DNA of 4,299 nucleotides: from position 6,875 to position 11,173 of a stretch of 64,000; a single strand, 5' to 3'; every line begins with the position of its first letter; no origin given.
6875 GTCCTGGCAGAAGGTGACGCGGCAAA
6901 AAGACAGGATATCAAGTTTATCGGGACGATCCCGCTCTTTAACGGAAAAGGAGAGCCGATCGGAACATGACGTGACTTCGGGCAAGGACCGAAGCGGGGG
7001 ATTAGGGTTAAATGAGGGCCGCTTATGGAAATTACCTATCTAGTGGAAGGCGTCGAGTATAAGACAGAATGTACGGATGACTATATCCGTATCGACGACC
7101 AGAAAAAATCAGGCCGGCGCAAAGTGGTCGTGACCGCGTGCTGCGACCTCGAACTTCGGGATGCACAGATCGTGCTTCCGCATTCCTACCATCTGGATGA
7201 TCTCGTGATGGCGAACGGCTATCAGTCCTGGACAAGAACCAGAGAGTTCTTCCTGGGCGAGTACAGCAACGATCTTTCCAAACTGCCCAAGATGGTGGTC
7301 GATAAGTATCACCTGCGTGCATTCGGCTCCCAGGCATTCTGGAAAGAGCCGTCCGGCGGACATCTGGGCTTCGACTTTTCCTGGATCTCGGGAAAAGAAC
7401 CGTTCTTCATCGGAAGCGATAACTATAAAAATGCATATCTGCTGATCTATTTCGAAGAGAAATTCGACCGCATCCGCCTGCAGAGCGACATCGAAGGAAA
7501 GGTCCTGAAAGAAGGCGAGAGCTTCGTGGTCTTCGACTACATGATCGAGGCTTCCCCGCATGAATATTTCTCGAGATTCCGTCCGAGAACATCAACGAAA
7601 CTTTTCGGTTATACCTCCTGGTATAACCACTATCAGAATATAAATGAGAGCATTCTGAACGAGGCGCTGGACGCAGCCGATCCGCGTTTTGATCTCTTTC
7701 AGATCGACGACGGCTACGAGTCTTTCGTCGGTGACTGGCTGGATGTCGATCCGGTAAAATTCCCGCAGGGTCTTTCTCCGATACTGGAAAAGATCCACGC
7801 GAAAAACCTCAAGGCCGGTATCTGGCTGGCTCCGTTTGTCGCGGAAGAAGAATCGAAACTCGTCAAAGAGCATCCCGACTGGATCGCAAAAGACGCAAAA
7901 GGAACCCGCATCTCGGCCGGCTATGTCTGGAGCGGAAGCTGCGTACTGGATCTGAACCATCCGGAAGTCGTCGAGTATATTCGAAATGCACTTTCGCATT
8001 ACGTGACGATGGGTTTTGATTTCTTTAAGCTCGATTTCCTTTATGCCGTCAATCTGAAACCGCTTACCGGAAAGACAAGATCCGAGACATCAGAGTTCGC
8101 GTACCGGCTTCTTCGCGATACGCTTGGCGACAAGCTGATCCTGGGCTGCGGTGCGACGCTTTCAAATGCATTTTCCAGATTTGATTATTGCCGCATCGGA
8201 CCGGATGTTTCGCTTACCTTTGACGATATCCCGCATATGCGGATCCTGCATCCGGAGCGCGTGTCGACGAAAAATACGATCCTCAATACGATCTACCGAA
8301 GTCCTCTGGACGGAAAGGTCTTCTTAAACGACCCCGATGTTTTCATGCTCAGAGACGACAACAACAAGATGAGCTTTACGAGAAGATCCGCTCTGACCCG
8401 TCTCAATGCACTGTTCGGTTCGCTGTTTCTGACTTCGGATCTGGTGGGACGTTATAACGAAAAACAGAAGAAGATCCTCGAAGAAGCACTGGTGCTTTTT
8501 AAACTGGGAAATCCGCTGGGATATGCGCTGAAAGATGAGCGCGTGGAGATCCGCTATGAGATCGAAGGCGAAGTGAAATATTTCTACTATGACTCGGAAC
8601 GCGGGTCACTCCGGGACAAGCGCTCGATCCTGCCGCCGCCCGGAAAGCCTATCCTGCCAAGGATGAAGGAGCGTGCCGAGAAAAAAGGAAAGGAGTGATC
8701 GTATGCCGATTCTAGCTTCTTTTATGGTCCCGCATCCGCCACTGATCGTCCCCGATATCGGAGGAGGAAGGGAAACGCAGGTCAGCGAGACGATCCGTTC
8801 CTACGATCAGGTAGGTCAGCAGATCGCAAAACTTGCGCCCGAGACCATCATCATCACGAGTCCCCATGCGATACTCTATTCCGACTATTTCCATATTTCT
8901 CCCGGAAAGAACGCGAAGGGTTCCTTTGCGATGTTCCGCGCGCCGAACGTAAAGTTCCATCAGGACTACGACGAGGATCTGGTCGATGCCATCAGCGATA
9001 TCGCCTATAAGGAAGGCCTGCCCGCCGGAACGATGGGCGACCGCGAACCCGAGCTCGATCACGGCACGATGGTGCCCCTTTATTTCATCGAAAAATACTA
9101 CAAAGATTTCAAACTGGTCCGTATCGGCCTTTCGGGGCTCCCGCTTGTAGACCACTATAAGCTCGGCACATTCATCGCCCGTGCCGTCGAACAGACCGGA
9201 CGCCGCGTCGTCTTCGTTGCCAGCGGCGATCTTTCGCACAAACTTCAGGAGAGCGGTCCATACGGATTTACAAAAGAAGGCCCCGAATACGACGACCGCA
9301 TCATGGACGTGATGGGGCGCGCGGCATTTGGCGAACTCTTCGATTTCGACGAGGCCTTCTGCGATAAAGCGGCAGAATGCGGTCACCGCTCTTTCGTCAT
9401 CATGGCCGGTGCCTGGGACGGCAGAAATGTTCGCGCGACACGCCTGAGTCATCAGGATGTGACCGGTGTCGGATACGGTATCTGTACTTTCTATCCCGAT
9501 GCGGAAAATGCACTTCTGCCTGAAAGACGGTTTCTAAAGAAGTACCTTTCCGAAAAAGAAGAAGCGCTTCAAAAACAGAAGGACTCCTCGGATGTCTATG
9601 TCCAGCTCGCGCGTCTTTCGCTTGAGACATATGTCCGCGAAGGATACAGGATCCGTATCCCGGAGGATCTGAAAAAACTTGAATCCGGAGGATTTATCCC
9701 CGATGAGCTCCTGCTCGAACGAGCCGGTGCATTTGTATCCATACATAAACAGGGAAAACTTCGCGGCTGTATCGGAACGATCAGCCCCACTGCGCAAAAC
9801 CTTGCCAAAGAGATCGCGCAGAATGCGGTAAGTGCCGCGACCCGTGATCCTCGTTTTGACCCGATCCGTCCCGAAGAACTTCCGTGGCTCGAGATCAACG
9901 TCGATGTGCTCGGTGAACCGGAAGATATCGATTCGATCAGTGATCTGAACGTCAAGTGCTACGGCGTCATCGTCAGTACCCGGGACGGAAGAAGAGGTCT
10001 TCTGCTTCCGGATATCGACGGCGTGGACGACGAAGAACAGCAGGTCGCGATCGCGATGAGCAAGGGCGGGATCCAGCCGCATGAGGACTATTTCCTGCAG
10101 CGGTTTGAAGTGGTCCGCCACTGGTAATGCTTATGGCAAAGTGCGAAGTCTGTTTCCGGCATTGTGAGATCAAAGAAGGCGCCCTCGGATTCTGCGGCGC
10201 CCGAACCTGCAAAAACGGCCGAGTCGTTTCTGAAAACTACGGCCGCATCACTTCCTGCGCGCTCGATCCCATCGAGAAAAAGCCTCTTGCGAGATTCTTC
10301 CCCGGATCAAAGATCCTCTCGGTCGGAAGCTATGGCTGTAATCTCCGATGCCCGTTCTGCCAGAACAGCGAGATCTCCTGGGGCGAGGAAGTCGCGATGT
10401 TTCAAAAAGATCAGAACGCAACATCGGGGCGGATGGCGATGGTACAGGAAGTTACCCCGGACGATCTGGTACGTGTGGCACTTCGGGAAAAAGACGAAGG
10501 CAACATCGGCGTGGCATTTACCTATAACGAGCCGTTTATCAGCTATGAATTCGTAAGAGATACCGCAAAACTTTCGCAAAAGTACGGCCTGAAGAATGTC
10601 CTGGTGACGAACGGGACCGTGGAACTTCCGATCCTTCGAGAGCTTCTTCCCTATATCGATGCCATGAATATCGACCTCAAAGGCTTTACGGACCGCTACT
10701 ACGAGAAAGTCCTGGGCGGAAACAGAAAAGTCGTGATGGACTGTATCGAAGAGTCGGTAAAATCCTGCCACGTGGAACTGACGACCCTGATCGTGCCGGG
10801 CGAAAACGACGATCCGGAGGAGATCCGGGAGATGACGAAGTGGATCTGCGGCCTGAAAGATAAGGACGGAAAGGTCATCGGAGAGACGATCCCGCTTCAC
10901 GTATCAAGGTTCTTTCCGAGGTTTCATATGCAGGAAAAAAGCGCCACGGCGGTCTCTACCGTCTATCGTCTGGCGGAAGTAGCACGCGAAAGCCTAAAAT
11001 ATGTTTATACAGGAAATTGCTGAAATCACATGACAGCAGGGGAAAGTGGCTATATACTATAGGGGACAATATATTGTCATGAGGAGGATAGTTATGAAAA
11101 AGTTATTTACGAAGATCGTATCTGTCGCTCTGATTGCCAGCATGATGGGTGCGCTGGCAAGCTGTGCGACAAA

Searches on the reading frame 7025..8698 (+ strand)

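Call 61: search_protein_families(library=pfam, proteins=[window:7025-8698:+], max_evalue=0.00001)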
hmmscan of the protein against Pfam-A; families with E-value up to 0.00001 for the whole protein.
window:7025-8698:+ (557 aa): 1 family
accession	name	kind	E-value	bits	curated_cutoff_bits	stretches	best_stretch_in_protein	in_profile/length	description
PF02065.24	Melibiase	-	2.9e-18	66.4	27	1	197-344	46-197/347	Melibiase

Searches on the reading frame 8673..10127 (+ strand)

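Call 61: search_protein_families(library=pfam, proteins=[window:8673-10127:+], max_evalue=0.00001)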
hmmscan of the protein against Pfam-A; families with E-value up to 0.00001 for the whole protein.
window:8673-10127:+ (484 aa): 2 families
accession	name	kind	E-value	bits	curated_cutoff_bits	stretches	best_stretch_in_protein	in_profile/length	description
PF02900.23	LigB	-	8e-45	153.4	26.3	1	17-270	3-268/269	Catalytic LigB subunit of aromatic ring-opening dioxygenase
PF01871.22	AMMECR1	-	1.9e-43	148.3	25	1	310-481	1-166/168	AMMECR1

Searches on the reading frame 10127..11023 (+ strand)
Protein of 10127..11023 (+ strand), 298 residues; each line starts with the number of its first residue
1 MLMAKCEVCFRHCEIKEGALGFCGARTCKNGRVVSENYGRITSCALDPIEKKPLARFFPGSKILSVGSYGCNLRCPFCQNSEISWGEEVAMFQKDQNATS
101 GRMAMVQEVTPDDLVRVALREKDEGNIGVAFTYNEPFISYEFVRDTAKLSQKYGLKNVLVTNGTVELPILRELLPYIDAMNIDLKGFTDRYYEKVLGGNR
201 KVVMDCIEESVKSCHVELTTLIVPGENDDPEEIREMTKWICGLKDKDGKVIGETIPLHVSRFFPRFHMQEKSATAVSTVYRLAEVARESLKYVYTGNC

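Call 63: search_protein_families(library=pfam, proteins=[window:10127-11023:+], max_evalue=0.0001)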
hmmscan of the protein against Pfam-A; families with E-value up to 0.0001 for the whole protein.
window:10127-11023:+ (298 aa): 1 family
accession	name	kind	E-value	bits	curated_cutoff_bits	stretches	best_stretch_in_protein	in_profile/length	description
PF04055.27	Radical_SAM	-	4.4e-23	82.7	29.5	1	68-235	4-164/166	Radical SAM superfamily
